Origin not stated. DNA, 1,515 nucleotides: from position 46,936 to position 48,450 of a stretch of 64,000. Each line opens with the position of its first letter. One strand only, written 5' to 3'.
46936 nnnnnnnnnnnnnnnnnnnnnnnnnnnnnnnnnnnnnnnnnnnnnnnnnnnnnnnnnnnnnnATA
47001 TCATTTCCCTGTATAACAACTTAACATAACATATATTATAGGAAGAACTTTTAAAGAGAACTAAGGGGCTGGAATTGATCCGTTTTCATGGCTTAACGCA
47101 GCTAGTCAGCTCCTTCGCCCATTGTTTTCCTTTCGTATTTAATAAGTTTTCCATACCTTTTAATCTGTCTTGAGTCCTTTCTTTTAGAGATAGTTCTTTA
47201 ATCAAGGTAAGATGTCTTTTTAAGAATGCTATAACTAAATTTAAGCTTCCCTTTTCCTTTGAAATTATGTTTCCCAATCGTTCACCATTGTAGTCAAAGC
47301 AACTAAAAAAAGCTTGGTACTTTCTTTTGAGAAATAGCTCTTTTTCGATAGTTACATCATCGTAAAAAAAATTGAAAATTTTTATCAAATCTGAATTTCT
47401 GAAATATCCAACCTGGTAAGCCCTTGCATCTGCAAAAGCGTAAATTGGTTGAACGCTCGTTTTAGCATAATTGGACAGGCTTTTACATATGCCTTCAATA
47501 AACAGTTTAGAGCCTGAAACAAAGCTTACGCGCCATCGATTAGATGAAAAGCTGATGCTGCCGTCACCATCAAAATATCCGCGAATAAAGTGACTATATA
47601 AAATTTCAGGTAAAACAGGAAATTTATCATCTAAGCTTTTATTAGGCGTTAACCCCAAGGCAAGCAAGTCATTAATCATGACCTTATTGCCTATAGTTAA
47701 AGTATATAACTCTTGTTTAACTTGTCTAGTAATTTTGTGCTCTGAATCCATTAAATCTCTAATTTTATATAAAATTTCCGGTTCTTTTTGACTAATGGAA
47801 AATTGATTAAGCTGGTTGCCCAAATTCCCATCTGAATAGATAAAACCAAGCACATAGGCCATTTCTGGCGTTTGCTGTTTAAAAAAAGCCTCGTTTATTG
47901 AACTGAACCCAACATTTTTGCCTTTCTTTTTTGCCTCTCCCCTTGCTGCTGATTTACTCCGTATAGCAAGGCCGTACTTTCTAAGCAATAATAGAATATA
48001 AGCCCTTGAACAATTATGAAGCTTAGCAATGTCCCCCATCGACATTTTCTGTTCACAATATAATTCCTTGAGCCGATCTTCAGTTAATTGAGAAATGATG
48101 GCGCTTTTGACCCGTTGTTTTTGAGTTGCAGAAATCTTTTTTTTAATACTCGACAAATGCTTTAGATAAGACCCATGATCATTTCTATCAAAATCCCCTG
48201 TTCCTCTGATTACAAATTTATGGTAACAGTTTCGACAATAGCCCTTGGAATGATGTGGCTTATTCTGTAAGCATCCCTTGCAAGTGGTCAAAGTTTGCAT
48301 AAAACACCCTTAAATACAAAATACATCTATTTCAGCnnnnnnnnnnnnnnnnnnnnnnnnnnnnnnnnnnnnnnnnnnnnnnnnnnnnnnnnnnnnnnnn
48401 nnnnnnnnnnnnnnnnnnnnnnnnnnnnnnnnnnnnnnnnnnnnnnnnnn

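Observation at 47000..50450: AT-rich island packed with selfish-element-like genes: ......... protein, HigBA pair, duplicated Zn-ribbon/HNH-like protein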

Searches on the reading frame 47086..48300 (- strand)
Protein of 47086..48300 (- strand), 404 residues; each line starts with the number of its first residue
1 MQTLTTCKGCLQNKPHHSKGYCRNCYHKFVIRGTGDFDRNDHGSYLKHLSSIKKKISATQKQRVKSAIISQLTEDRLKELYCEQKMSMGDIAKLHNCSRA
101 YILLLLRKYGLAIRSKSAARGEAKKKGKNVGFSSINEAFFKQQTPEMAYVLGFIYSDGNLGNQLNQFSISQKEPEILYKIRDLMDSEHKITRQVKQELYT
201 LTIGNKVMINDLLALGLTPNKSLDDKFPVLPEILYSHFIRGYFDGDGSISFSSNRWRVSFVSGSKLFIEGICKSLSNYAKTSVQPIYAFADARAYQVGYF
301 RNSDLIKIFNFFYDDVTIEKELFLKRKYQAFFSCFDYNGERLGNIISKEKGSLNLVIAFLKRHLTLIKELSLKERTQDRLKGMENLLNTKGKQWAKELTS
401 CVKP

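Call 3: search_protein_families(library=pfam, proteins=[window:47086-48300:-], max_evalue=0.1)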
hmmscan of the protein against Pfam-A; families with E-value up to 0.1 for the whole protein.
window:47086-48300:- (404 aa): 4 families
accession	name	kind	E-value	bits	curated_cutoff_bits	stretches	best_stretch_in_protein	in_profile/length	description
PF14528.11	LAGLIDADG_3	-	4.9e-09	36.8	22.5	1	237-275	5-43/82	LAGLIDADG-like domain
PF15978.11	TnsD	-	0.0023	17.5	32.4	1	69-198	183-268/355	Tn7-like transposition protein D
PF14527.11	LAGLIDADG_WhiA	-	0.027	15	23.2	0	237-306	3-67/93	WhiA LAGLIDADG-like domain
PF03683.19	UPF0175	-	0.046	13.8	27.9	1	79-114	27-62/75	Uncharacterised protein family (UPF0175)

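Call 5: search_protein_families(library=ncbifam, proteins=[window:47086-48300:-], max_evalue=0.1)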
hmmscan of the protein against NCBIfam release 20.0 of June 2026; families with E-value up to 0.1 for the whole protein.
window:47086-48300:- (404 aa): 5 families
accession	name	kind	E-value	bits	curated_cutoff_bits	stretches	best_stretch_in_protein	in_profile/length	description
NF045703.1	rSAM_Tes_intein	exception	0.0013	16.6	1700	1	72-273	297-501/1040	tetraether lipid synthase Tes, intein-containing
NF011491.0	PRK14898.1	equivalog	0.0025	15.9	783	1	145-279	243-379/860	DNA-directed RNA polymerase subunit A''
NF011418.0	PRK14845.1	equivalog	0.025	12.3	756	1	229-282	224-275/1049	translation initiation factor IF-2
TIGR03331.1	SAM_DCase_Eco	equivalog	0.054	12.8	255.8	0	261-310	172-221/259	adenosylmethionine decarboxylase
NF005269.0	PRK06771.1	equivalog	0.085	13.5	90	0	165-191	44-70/97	hypothetical protein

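Call 6: search_protein_families(library=phrogs, proteins=[window:47086-48300:-], max_evalue=0.1)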
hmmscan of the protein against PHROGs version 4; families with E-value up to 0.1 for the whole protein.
window:47086-48300:- (404 aa): 7 families
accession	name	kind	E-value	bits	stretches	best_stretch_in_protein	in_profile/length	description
phrog_4645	-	DNA, RNA and nucleotide metabolism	1.3e-44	153.6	1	48-331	18-300/308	endonuclease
phrog_8446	-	DNA, RNA and nucleotide metabolism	2.4e-05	25.1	1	61-124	54-113/211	HNH endonuclease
phrog_12058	-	unknown function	4.7e-05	22.8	1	67-122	574-629/768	-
phrog_7545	-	DNA, RNA and nucleotide metabolism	0.00011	23.5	1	73-132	6-68/160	HNH endonuclease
phrog_6640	-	unknown function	0.0098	16.5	1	143-229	16-105/221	-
phrog_21964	-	DNA, RNA and nucleotide metabolism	0.014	16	1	71-129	7-65/244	HNH endonuclease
phrog_10791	-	unknown function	0.091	12.5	0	297-373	355-428/511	-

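Call 7: search_protein_families(library=padloc, proteins=[window:47086-48300:-], max_evalue=0.1)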
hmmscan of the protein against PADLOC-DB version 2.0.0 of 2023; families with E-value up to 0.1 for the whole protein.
window:47086-48300:- (404 aa): 1 family
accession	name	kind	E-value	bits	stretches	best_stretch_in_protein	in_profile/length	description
PDLC01169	TPR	-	0.011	13.1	1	304-398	81-169/252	TPR repeats containing protein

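Call 9: find_encoding_contigs(protein=window:47086-48300:-, flank=10000, max_places=10)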
Protein window:47086-48300:- (404 aa): no gene with exactly this product is on record in the collection.

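Call 11: find_homologous_proteins(query=window:47086-48300:-, max_evalue=0.001)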
Query window:47086-48300:- (404 aa): 1025 proteins with E <= 0.001 among 5170 candidates; the best 120 are listed.
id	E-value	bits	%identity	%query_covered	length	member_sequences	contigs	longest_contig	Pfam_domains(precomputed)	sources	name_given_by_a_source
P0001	5.8e-181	620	83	82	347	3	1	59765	PF14528.12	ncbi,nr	ncbi:MAG: hypothetical protein KGJ95_07470 [Candidatus Omnitrophica bacterium]|nr:hypothetical prote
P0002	7.0e-177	606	67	100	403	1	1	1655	PF14528.12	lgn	-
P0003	1.3e-167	576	65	96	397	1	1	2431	PF14528.12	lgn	-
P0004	7.1e-151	521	69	82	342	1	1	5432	PF14528.12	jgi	jgi:predicted DNA-binding protein YlxM (UPF0122 family)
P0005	1.7e-147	509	67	82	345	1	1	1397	PF14528.12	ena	-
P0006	2.4e-146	506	68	82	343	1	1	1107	PF14528.12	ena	-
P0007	3.2e-144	499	64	83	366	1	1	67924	PF14528.12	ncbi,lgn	-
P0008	3.1e-142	492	66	82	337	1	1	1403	PF14528.12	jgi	-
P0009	1.7e-138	480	63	82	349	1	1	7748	PF14528.12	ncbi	-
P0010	2.4e-136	473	64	82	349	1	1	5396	PF14528.12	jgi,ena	jgi:hypothetical protein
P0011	1.1e-134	467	71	74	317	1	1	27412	PF14528.12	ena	-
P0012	3.5e-127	443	61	82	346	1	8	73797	PF14528.12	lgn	-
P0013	1.9e-115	404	63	76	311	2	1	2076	PF14528.12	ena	-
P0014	7.1e-115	402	59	83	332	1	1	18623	PF14528.12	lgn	-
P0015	2.4e-100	354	63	63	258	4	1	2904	PF14528.12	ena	-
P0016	7.0e-98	346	65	63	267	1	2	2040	PF14528.12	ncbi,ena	-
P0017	1.0e-91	326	50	80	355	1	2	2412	PF14528.12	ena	-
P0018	1.9e-91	325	49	80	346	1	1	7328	PF14528.12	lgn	-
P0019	8.9e-91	323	67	56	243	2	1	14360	PF14528.12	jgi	-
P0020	4.1e-89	317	49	79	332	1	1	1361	PF14528.12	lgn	-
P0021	8.1e-89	316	67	56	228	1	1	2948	PF14528.12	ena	-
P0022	1.2e-88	316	48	80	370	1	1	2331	PF14528.12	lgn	-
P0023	1.4e-88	315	47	82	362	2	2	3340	PF14528.12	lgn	-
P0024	4.2e-88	314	47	82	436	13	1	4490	PF14528.12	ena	-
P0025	1.0e-85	306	66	55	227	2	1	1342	PF14528.12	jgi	-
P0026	6.4e-84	300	46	80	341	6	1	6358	PF14528.12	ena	-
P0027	1.3e-83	299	47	83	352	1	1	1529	PF14528.12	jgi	-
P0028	2.7e-79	285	45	80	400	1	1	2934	PF14528.12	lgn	-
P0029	3.5e-76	275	55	63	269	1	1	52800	PF14528.12,PF14527.12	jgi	jgi:DNA-binding transcriptional regulator WhiA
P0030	1.6e-70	256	50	70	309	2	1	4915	PF14528.12,PF14527.12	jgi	-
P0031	6.1e-69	251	45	80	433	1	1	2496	PF14528.12,PF14527.12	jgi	-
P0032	4.5e-67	245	45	78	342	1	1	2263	PF14528.12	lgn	-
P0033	2.1e-66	243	49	66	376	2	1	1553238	PF13384.13,PF02796.22,PF14528.12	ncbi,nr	ncbi:MAG: hypothetical protein JSV30_04755 [Candidatus Omnitrophota bacterium]|nr:MAG: hypothetical 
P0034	2.1e-66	242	47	70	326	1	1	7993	PF14528.12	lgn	-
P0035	1.0e-65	240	43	78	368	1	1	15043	PF14528.12,PF14527.12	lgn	-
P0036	3.3e-63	232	43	78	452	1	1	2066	PF14528.12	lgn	-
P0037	1.1e-62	230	45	67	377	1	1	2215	PF14528.12,PF14527.12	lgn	-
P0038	1.8e-62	230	43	72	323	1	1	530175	PF00961.25,PF14528.12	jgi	jgi:hypothetical protein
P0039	1.1e-50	191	37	81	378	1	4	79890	PF14528.12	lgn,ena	-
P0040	2.2e-46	177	38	67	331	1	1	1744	PF14528.12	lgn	-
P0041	7.1e-46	175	41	66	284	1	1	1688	PF14528.12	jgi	jgi:predicted DNA-binding protein YlxM (UPF0122 family)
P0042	2.3e-45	173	42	65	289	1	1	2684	PF14528.12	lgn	-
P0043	1.5e-43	167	40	66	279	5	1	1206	PF14528.12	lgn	-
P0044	4.0e-43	166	39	67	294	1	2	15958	PF14528.12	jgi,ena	-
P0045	1.1e-42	164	43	67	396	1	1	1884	PF14528.12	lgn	-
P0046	2.0e-42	164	39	78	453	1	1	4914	PF14528.12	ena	-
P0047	2.0e-42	164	39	65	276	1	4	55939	PF14528.12,PF03683.20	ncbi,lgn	-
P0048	3.8e-42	163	37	68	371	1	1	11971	PF14528.12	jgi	jgi:hypothetical protein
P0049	1.1e-41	161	40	65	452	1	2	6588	PF01381.29,PF14528.12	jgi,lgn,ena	-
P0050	1.4e-40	157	39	65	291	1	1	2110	PF14528.12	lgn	-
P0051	2.5e-40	157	38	83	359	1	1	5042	PF14528.12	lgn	-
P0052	3.2e-40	156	39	64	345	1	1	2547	PF14528.12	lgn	-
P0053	1.4e-39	154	38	67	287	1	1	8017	PF14528.12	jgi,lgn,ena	-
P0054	2.0e-39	154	37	71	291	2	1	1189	PF14528.12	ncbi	-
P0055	2.1e-39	154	39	65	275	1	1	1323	PF14528.12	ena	-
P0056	2.2e-39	154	37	80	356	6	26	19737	PF14528.12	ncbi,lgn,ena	-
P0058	1.4e-38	151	35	77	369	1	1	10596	PF14528.12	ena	-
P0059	2.6e-38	150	39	64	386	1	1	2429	PF14528.12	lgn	-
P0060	3.3e-38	150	34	79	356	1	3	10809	PF14528.12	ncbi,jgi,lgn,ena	-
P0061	4.7e-38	149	35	82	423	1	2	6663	PF01381.29,PF14528.12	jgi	jgi:transcriptional regulator with XRE-family HTH domain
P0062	1.3e-37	148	35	83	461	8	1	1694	PF14528.12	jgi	jgi:predicted DNA-binding protein YlxM (UPF0122 family)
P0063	1.6e-37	147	34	82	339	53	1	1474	PF14528.12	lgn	-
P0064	1.8e-37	147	34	81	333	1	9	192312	PF14528.12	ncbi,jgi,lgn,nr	ncbi:MAG: LAGLIDADG family homing endonuclease [Bacteroidota bacterium]|jgi:hypothetical protein|nr:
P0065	5.0e-37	146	41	49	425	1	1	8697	PF14528.12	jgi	jgi:LAGLIDADG-like domain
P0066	1.6e-36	144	39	69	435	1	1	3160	PF14528.12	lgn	-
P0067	3.4e-36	143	34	79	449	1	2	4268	PF14528.12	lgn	-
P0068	4.1e-36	143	37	66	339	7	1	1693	PF14528.12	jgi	jgi:hypothetical protein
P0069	5.6e-36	142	32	75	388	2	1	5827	PF14528.12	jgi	jgi:hypothetical protein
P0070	8.7e-36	142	34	80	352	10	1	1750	PF14528.12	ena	-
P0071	2.9e-35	140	37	70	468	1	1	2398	PF14528.12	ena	-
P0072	3.5e-35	140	34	83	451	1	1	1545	PF14528.12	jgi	-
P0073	7.4e-35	139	34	81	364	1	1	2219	PF14528.12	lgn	-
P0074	7.8e-35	139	33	81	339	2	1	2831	PF14528.12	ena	-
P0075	8.0e-35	139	35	69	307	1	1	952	PF14528.12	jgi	jgi:hypothetical protein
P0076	8.9e-35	138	35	80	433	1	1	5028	PF01381.29,PF14528.12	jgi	jgi:hypothetical protein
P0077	1.3e-34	138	40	52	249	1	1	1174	PF14528.12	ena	-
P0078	1.5e-34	138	33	83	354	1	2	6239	PF14528.12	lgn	-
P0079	1.6e-34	138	37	53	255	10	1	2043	PF14528.12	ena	-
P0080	1.7e-34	137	34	82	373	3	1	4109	PF14528.12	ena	-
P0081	1.7e-34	137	36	66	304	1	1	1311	PF14528.12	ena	-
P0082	2.1e-34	137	34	81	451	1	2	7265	PF01381.29,PF14528.12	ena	-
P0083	2.6e-34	137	35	79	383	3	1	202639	PF14528.12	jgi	jgi:predicted DNA-binding protein YlxM (UPF0122 family)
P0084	3.7e-34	136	35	81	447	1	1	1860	PF14528.12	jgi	jgi:predicted DNA-binding protein YlxM (UPF0122 family)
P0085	5.7e-34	136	34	82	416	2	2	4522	PF14528.12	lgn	-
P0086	1.1e-33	135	37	65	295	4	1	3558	PF14528.12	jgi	jgi:hypothetical protein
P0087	1.1e-33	135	34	81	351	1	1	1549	PF14528.12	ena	-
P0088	1.3e-33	135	38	56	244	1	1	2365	PF14528.12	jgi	jgi:DNA-binding transcriptional regulator WhiA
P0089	1.4e-33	134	34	79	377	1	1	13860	PF26411.1,PF14528.12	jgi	jgi:predicted DNA-binding protein YlxM (UPF0122 family)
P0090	1.5e-33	134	34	81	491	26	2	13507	PF01381.29,PF14528.12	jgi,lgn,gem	-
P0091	2.8e-33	133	33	81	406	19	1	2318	PF14528.12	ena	-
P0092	2.8e-33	133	35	78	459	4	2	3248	PF01381.29,PF14528.12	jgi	jgi:predicted DNA-binding protein YlxM (UPF0122 family)/transcriptional regulator with XRE-family HT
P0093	6.4e-33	132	30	80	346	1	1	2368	PF14528.12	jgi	jgi:hypothetical protein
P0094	7.0e-33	132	39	52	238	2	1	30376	PF14528.12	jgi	jgi:hypothetical protein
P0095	7.8e-33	132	33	80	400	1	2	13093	PF14528.12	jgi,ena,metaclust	metaclust:\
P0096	1.1e-32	132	33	67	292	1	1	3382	PF14528.12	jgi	jgi:hypothetical protein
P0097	1.1e-32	131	34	80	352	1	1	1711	PF14528.12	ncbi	-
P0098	1.4e-32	131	38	51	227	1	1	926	PF14528.12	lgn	-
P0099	1.6e-32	131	34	79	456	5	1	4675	PF26411.1,PF14528.12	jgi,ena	-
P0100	1.9e-32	131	33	81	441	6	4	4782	PF14528.12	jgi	jgi:hypothetical protein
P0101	2.0e-32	131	39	50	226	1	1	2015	PF14528.12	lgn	-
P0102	2.1e-32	131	32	81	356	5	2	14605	PF14528.12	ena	-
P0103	2.4e-32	130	37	52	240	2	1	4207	PF14528.12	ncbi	-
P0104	3.1e-32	130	36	50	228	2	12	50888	PF14528.12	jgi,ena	-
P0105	3.2e-32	130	34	76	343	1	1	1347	PF14528.12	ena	-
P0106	3.7e-32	130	33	78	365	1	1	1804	PF14528.12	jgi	jgi:hypothetical protein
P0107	3.7e-32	130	36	49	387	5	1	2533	PF14528.12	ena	-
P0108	6.7e-32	129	32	81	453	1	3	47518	PF01381.29,PF14528.12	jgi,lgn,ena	jgi:predicted DNA-binding protein YlxM (UPF0122 family)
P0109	8.5e-32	129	40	51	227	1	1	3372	PF14528.12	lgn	-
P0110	1.0e-31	128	38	50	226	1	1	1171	PF14528.12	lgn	-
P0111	1.4e-31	128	38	62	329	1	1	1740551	PF14528.12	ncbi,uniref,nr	ncbi:LAGLIDADG family homing endonuclease [Gracilibacillus phocaeensis]|uniref:LAGLIDADG family homi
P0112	1.4e-31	128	33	65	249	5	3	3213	PF05204.20,PF14528.12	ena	-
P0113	1.5e-31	128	32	82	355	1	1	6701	PF14528.12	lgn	-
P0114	2.3e-31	127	41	50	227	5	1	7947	PF14528.12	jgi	-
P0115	2.6e-31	127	35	65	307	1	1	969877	PF14528.12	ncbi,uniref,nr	ncbi:LAGLIDADG family homing endonuclease [Paenibacillus agricola]|uniref:DOD-type homing endonuclea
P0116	2.9e-31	127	31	87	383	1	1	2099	PF14528.12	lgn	-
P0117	2.9e-31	127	33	82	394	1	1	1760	PF14528.12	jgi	jgi:hypothetical protein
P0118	3.2e-31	127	34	65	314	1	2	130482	PF14528.12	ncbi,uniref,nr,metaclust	ncbi:putative endonuclease [Brevibacillus phage SecTim467]|uniref:Putative endonuclease n=2 Tax=Jens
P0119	3.3e-31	127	34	54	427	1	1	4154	PF14528.12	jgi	-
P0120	3.4e-31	127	33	70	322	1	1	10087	PF14528.12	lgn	-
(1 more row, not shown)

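Call 13: find_encoding_contigs(protein=P0007, flank=8000, max_places=3)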
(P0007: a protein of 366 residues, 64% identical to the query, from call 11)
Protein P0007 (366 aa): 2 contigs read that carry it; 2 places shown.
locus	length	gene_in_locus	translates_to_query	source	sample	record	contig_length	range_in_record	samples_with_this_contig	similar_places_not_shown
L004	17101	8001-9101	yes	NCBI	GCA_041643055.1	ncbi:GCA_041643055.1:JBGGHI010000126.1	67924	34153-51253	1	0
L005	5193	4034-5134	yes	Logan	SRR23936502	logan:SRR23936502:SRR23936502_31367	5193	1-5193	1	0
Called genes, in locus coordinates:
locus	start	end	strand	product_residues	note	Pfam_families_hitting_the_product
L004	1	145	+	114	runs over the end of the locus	-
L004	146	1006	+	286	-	PF13481:AAA_25 (faint), PF00006:ATP-synt_ab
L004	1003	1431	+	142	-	PF01894:YjbQ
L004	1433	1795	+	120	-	-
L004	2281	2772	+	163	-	PF01936:NYN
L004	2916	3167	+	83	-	-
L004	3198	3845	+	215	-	-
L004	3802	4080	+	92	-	PF01661:Macro (weak)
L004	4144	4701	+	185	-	-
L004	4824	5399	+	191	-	PF20619:DUF6804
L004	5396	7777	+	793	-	PF24883:NPHP3_N (faint), PF05729:NACHT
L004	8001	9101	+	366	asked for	PF14528:LAGLIDADG_3 (weak)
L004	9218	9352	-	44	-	-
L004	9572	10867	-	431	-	PF13776:DUF4172, PF02661:Fic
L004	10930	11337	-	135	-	PF01243:PNPOx_N, PF16242:Pyrid_ox_like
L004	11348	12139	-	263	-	PF02625:XdhC_CoxI, PF07992:Pyr_redox_2 (weak), PF13478:XdhC_C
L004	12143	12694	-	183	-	PF00160:Pro_isomerase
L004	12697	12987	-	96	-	-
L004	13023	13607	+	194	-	PF12804:NTP_transf_3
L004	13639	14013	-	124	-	-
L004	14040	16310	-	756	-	PF01315:Ald_Xan_dh_C, PF02738:MoCoBD_1, PF20256:MoCoBD_2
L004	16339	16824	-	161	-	PF00111:Fer2, PF13085:Fer2_3, PF01799:Fer2_2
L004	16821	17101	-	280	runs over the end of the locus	PF00941:FAD_binding_5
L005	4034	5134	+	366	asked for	PF14528:LAGLIDADG_3 (weak)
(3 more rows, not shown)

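Call 14: find_encoding_contigs(protein=P0012, flank=8000, max_places=4)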
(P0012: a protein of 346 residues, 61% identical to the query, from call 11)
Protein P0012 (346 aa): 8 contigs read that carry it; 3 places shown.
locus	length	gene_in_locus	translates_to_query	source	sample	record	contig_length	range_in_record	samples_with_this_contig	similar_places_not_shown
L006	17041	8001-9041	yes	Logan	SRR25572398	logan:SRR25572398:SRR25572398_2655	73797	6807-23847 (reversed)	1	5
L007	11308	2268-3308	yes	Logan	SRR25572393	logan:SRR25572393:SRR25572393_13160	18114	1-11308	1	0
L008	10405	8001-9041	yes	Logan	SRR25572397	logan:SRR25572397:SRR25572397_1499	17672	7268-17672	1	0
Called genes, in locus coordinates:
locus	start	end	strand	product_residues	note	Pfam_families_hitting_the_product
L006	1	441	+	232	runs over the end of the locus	PF06161:DUF975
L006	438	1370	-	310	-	PF10503:Esterase_PHB, PF00561:Abhydrolase_1 (weak), PF02230:Abhydrolase_2 (weak)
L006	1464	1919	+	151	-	PF00571:CBS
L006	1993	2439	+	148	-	PF08327:AHSA1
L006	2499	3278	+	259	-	PF13442:Cytochrome_CBB3, PF00034:Cytochrom_C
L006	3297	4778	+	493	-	PF03062:MBOAT, PF13813:MBOAT_2 (weak)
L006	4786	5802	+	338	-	-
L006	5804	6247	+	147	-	PF23477:zf_Tbcl_2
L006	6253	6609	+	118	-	PF01253:SUI1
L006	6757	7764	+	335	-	PF17761:DUF1016_N, PF06250:YhcG_C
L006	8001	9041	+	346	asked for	PF14528:LAGLIDADG_3 (weak)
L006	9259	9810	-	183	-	PF01863:YgjP-like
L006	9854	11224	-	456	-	PF16927:HisKA_7TM, PF02518:HATPase_c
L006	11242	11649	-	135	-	PF01243:PNPOx_N, PF16242:Pyrid_ox_like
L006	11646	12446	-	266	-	PF02625:XdhC_CoxI, PF13478:XdhC_C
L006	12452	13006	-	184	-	PF00160:Pro_isomerase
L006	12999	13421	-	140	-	-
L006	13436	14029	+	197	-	PF12804:NTP_transf_3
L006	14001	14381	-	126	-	-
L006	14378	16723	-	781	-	PF01315:Ald_Xan_dh_C, PF02738:MoCoBD_1, PF20256:MoCoBD_2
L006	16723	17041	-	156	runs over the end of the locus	PF00111:Fer2 (weak), PF01799:Fer2_2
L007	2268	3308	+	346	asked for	PF14528:LAGLIDADG_3 (weak)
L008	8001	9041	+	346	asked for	PF14528:LAGLIDADG_3 (weak)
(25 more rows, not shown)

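Call 23: find_related_loci(query=A2, collection=metagenome_contigs, flank=8000)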
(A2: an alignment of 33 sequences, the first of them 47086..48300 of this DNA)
Query A2 (404 aa) in metagenome_contigs; peptide patterns used: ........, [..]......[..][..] (x = any residue, [..] = any of these).
600 stretches matched a pattern (row limit reached: there are more); 561 encode a relative of the query (tblastn E <= 1e-3); the best 80 are kept; 80 distinct loci.
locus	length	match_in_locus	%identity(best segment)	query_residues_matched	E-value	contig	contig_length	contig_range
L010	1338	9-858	68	52-331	2e-89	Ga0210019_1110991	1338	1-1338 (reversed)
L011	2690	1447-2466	35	7-336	2e-50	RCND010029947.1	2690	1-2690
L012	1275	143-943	39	69-332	5e-48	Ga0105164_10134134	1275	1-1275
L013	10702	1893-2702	39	67-333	7e-46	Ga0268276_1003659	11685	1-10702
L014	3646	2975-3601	46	72-275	1e-43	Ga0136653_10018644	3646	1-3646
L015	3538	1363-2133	39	68-329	2e-43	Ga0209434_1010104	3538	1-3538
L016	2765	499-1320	37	71-339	4e-43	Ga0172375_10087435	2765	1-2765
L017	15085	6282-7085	39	71-335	3e-42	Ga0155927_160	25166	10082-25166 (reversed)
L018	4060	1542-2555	31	7-338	4e-41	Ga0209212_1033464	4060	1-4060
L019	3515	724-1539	39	63-331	7e-41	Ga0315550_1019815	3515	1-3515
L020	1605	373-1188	35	70-336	7e-40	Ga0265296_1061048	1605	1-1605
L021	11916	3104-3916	36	72-339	5e-38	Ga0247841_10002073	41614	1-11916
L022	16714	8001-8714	37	71-328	4e-38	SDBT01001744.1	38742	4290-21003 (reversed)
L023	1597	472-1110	39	132-331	1e-37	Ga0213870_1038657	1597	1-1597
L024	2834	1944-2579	42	132-331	1e-36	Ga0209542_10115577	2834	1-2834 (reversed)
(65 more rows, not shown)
